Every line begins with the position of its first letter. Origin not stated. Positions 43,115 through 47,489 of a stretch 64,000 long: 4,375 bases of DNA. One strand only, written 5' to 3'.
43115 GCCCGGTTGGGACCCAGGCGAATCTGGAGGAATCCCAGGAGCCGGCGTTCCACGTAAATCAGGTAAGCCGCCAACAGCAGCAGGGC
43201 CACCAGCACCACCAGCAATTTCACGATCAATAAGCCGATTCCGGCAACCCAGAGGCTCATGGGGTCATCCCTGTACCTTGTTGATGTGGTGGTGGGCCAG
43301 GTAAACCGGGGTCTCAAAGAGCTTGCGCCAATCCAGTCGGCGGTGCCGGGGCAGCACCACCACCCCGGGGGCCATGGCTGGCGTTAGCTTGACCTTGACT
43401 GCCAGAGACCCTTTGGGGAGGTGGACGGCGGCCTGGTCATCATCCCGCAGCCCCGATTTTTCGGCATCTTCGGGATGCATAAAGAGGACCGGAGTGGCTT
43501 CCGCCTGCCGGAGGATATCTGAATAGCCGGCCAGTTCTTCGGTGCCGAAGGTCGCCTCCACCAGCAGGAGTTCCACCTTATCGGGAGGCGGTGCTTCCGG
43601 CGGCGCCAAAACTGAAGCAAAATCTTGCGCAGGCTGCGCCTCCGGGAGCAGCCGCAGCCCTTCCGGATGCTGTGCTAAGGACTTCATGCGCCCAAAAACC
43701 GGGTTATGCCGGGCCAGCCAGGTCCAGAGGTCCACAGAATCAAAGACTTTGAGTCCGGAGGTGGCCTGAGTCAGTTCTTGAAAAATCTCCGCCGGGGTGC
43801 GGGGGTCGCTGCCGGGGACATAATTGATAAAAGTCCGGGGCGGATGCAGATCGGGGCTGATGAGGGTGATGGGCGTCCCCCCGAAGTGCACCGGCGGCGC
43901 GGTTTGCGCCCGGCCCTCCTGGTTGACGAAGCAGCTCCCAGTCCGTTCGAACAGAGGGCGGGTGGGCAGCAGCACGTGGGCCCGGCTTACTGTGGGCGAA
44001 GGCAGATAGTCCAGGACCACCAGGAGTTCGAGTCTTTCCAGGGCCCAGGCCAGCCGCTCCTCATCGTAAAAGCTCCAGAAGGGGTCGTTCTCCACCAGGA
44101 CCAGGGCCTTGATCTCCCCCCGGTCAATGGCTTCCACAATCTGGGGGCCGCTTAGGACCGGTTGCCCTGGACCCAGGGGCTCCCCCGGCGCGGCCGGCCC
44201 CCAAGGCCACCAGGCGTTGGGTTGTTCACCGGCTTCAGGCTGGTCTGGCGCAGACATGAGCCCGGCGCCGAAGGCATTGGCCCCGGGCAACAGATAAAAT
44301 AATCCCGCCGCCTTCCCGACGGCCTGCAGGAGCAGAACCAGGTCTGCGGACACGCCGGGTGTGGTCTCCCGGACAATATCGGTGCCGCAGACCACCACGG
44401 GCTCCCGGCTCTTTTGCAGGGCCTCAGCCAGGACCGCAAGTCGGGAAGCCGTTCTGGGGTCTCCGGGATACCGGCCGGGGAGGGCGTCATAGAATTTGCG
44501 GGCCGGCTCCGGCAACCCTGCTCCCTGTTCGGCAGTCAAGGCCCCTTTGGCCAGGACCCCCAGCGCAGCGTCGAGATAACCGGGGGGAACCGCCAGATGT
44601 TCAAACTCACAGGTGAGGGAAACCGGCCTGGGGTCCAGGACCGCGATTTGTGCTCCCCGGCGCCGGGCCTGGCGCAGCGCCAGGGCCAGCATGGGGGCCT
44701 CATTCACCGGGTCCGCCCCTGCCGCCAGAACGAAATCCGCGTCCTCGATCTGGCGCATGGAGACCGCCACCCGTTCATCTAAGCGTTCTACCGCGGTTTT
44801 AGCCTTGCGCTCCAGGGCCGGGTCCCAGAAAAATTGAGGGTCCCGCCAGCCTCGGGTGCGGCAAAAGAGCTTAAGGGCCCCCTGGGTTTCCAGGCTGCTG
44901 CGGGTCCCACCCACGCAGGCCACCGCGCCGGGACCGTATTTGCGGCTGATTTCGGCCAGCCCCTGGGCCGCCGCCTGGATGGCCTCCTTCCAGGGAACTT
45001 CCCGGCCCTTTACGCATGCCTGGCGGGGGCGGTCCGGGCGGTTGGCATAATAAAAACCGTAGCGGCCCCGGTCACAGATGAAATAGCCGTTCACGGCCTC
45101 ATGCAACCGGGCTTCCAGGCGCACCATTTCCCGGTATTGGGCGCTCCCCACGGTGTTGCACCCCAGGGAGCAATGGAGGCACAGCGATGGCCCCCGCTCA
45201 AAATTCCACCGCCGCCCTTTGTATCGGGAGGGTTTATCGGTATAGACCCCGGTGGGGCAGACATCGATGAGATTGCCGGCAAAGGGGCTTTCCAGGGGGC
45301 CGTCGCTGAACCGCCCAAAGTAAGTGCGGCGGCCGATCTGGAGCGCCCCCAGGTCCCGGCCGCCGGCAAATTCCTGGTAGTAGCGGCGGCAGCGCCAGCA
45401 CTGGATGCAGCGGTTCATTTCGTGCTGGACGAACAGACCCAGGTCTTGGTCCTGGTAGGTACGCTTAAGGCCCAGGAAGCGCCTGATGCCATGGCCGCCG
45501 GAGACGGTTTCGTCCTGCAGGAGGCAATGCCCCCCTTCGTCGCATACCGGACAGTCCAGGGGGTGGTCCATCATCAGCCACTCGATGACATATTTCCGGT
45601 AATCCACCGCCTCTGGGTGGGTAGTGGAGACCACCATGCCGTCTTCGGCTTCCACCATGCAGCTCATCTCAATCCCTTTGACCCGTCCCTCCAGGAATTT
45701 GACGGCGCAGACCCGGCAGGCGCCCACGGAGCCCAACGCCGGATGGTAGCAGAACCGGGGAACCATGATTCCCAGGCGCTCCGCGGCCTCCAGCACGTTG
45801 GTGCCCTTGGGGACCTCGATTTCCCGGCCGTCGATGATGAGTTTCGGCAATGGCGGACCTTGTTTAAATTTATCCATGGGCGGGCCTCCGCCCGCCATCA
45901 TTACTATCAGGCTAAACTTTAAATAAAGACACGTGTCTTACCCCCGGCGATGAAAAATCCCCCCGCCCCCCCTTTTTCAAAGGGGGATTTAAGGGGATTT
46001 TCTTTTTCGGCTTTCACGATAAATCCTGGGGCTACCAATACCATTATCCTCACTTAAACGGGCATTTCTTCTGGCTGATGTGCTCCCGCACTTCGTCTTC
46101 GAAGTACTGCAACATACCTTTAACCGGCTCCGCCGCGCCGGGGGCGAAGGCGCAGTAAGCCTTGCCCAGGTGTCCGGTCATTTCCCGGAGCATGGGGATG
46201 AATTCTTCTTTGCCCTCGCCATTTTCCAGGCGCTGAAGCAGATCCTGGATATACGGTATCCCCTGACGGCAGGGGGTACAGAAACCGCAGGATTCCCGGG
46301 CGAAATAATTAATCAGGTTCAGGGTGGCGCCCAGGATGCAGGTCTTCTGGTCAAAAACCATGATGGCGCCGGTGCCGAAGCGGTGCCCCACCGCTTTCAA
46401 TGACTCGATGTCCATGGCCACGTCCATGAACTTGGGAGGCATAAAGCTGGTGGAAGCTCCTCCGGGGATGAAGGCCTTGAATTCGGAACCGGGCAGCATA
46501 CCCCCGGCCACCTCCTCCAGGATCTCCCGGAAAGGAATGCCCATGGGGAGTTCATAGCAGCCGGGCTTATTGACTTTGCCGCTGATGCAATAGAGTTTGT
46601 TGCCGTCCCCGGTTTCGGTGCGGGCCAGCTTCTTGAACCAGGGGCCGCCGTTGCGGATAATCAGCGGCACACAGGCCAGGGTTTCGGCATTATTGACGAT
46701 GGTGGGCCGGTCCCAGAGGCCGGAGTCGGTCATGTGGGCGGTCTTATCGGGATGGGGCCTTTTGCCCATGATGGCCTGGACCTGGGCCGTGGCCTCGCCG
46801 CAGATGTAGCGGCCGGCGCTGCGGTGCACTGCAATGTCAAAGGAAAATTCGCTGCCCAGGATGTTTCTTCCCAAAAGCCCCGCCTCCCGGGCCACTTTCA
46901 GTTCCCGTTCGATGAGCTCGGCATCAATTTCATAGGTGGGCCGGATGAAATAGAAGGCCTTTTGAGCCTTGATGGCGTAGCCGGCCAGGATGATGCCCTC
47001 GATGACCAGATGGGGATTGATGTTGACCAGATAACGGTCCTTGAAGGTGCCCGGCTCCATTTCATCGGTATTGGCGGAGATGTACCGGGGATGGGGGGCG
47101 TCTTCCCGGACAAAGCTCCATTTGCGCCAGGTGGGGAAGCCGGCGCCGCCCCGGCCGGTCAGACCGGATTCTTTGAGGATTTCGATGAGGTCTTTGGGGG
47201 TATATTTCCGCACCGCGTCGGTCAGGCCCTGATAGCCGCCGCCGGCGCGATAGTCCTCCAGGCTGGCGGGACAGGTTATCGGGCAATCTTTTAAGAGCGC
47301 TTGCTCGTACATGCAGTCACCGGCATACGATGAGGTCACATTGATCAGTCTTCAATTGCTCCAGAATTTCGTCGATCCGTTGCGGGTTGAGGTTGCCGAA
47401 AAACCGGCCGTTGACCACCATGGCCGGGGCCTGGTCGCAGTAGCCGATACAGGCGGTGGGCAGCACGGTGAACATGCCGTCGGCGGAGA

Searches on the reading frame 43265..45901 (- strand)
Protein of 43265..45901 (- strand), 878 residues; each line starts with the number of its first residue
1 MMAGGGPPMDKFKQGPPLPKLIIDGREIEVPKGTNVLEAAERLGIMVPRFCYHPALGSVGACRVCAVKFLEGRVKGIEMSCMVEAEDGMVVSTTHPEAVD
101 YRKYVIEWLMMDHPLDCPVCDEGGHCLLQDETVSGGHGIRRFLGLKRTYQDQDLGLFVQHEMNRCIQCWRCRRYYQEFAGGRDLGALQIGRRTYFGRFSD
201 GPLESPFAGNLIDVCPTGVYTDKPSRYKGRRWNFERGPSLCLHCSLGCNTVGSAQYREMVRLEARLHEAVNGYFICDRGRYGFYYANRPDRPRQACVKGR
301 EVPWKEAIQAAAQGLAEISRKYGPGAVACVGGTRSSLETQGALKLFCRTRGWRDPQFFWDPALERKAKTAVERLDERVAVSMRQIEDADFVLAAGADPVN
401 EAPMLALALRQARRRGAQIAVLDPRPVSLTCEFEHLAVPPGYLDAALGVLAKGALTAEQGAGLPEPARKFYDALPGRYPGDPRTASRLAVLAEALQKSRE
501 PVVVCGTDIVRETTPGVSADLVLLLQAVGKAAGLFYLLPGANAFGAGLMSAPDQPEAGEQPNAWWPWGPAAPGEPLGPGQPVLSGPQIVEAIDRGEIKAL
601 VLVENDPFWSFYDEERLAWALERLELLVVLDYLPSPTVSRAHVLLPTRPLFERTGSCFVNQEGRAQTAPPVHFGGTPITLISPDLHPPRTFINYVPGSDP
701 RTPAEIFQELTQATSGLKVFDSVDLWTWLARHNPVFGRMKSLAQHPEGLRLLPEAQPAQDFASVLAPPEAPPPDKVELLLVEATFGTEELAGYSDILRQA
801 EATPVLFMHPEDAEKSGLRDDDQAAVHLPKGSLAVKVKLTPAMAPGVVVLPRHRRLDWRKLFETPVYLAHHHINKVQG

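Call 54: search_protein_families(library=pfam, proteins=[window:43265-45901:-], max_evalue=0.00001)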
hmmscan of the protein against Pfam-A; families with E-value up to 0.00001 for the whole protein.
window:43265-45901:- (878 aa): 6 families
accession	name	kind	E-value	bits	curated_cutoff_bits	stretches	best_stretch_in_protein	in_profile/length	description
PF22117.2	Fer4_Nqo3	-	9.8e-24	83.8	27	1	155-221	1-67/67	NADH-quinone oxidoreductase subunit 3, ferredoxin-like domain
PF00384.28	Molybdopterin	-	2.4e-23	83.2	24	1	301-669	16-331/353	Molybdopterin oxidoreductase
PF13510.11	Fer2_4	-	1.2e-15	57.8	22.8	1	21-95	6-81/82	2Fe-2S iron-sulfur cluster binding domain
PF01568.27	Molydop_binding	-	2.4e-12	47.3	26.8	1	797-854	22-80/110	Molydopterin dinucleotide binding domain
PF10588.14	NADH-G_4Fe-4S_3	-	6.2e-12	45.3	27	1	102-131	1-30/40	NADH-ubiquinone oxidoreductase-G iron-sulfur binding region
PF00111.32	Fer2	-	1.4e-09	38.2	21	1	25-84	7-60/77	2Fe-2S iron-sulfur cluster binding domain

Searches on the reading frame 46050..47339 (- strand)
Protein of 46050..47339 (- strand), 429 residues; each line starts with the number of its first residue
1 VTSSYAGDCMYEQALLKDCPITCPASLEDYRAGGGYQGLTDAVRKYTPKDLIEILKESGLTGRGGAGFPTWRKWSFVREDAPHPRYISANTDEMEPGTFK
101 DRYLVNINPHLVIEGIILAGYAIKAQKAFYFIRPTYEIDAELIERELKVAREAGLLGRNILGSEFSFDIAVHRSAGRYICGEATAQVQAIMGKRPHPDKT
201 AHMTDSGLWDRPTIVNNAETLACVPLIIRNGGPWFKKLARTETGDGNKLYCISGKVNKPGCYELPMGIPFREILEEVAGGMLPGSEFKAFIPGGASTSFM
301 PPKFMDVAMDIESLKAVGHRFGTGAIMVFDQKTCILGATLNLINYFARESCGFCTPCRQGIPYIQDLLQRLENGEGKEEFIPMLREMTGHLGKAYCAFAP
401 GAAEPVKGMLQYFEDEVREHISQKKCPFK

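Call 54: search_protein_families(library=pfam, proteins=[window:46050-47339:-], max_evalue=0.00001)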
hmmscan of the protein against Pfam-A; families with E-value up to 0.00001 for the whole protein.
window:46050-47339:- (429 aa): 4 families
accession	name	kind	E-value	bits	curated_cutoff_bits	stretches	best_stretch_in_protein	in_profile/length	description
PF01512.22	Complex1_51K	-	4e-38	131.1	31.2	1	56-225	2-149/150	Nuo51 FMN-binding domain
PF10589.14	NADH_4Fe-4S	-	1.2e-22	80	23.5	1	339-420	3-85/85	NADH-ubiquinone oxidoreductase-F iron-sulfur binding region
PF10531.15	SLBB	-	4.8e-09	36.4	27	1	250-285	2-37/55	SLBB domain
PF22461.2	SLBB_2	-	3.2e-07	30.8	27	1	248-303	1-58/79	SLBB domain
